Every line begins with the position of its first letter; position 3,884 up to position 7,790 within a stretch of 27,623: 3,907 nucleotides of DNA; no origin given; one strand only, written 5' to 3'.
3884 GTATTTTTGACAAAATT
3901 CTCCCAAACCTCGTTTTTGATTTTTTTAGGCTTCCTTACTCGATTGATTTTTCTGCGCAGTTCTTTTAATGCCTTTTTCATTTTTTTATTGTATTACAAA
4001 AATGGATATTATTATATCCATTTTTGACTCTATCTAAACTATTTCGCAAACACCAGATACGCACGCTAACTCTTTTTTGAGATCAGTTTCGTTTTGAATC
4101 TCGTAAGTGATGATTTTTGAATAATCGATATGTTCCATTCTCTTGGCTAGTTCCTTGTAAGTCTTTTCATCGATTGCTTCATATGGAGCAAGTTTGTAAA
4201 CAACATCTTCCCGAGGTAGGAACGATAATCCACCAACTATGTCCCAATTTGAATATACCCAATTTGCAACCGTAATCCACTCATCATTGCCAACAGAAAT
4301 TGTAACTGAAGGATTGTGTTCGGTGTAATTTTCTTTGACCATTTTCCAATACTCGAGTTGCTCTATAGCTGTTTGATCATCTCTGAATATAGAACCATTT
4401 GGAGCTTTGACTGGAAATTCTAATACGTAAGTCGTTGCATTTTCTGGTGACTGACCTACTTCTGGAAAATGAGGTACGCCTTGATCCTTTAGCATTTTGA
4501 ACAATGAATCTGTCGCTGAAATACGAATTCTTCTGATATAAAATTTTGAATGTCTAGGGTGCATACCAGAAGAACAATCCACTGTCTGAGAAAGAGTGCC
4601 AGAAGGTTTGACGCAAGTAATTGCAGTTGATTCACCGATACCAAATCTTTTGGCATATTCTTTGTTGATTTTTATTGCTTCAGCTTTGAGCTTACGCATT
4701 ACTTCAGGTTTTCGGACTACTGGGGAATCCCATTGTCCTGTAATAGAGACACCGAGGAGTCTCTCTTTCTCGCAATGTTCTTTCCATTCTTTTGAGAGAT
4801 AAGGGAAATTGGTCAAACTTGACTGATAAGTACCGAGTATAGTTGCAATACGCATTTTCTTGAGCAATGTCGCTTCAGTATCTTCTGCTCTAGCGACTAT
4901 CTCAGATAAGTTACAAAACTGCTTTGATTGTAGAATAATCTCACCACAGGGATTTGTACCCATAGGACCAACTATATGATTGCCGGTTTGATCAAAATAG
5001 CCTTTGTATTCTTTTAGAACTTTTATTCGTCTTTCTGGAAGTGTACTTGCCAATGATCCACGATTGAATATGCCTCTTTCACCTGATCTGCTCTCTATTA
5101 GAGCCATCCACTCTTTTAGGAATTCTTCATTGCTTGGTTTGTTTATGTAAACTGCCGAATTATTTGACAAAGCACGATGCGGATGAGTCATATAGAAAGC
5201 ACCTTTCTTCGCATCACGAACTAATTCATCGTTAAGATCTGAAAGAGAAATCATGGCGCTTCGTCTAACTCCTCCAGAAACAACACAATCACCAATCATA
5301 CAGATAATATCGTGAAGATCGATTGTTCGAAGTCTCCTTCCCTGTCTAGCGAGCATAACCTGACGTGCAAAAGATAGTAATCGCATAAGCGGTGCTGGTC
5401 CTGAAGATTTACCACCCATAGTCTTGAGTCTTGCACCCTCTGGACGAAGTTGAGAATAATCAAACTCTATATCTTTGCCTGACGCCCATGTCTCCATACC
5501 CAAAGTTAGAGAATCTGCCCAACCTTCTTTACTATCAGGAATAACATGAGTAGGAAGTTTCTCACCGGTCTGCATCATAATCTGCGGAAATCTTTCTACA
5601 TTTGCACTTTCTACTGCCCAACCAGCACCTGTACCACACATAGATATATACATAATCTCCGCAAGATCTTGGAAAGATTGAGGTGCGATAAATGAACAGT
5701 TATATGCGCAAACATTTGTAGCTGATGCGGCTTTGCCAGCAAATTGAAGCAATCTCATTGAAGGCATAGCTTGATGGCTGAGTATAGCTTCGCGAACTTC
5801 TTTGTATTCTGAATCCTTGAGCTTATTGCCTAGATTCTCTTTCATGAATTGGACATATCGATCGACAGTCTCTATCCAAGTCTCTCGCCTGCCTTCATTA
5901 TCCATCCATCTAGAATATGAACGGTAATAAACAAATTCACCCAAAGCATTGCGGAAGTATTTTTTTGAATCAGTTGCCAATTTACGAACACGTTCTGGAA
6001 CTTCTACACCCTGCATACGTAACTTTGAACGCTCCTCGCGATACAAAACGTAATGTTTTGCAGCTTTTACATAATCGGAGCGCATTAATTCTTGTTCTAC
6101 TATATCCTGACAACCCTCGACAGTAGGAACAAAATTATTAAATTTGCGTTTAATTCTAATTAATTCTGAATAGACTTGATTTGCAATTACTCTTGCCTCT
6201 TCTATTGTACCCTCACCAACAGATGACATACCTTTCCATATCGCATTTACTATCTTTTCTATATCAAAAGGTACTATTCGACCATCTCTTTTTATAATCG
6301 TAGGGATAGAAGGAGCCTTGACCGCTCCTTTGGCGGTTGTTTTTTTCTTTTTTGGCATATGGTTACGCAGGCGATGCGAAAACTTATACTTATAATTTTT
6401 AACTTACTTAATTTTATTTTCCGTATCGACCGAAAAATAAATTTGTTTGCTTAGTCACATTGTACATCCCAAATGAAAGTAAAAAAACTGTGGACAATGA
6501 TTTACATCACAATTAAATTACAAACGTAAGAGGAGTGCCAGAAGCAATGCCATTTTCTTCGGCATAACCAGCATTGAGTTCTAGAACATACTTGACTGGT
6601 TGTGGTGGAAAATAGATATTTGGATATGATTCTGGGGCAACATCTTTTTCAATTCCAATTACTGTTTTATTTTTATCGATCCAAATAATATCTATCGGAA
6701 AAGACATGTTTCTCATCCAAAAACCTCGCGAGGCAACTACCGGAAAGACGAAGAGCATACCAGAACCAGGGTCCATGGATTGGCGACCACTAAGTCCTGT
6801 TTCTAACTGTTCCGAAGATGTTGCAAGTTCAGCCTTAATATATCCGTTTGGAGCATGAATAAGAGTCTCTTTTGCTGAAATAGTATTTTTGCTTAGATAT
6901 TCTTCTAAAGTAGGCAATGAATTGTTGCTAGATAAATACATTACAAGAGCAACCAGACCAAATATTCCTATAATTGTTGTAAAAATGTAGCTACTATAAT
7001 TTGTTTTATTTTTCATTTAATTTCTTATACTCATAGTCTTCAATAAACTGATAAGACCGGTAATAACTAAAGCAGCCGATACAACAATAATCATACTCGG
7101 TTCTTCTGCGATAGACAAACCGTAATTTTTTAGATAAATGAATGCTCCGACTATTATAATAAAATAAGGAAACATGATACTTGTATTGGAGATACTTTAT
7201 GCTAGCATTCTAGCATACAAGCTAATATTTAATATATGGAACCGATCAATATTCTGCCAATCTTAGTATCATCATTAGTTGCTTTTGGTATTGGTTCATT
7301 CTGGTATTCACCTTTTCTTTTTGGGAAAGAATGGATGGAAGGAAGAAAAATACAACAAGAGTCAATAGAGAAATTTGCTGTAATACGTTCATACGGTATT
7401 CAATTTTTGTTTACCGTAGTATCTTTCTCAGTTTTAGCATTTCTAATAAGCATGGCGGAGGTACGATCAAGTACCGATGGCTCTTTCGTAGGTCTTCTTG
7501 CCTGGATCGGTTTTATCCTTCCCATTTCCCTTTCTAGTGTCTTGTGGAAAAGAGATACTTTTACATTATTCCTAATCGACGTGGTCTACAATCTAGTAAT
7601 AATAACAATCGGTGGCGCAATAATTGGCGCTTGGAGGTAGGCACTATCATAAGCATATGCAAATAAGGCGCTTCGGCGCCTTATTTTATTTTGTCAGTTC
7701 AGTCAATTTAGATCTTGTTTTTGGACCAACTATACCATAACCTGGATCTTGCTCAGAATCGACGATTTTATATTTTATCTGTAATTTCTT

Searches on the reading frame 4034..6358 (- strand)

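Call 19: search_protein_families(library=pfam, proteins=[window:4034-6358:-], max_evalue=0.01)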
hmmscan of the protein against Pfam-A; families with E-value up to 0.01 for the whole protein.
window:4034-6358:- (774 aa): 4 families
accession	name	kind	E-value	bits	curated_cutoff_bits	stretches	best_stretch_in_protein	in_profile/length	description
PF03477.21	ATP-cone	-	2.6e-20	73.2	25.8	1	20-111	2-87/88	ATP cone domain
PF17975.6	RNR_Alpha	-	9.4e-13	49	26.4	1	126-193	8-73/101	Ribonucleotide reductase alpha domain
PF02867.20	Ribonuc_red_lgC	-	4.1e-09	36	23.9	1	299-489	34-234/523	Ribonucleotide reductase, barrel domain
PF21995.1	RNR-II_ins_dom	-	1.8e-07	31.8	27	1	269-330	35-102/107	B12-dependent ribonucleotide reductase, insertion domain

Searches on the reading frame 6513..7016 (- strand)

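Call 19: search_protein_families(library=pfam, proteins=[window:6513-7016:-], max_evalue=0.01)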
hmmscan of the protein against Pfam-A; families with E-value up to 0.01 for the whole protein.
window:6513-7016:- (167 aa): 1 family
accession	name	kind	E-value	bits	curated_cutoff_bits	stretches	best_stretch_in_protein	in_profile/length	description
PF02643.20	DUF192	-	2.9e-30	104.7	27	1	60-164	1-95/96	Uncharacterized ACR, COG1430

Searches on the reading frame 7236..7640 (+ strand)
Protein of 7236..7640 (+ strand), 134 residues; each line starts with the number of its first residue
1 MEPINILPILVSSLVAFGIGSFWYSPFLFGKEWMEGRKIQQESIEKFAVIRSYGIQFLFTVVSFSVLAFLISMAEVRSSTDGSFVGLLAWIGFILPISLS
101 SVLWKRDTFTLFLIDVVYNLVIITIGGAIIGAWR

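Call 19: search_protein_families(library=pfam, proteins=[window:7236-7640:+], max_evalue=0.01)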
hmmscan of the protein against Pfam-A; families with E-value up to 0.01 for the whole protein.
window:7236-7640:+ (134 aa): 1 family
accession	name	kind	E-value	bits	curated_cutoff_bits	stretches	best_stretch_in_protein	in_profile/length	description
PF08570.15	DUF1761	-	2.1e-26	93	31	1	7-131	1-123/123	Protein of unknown function (DUF1761)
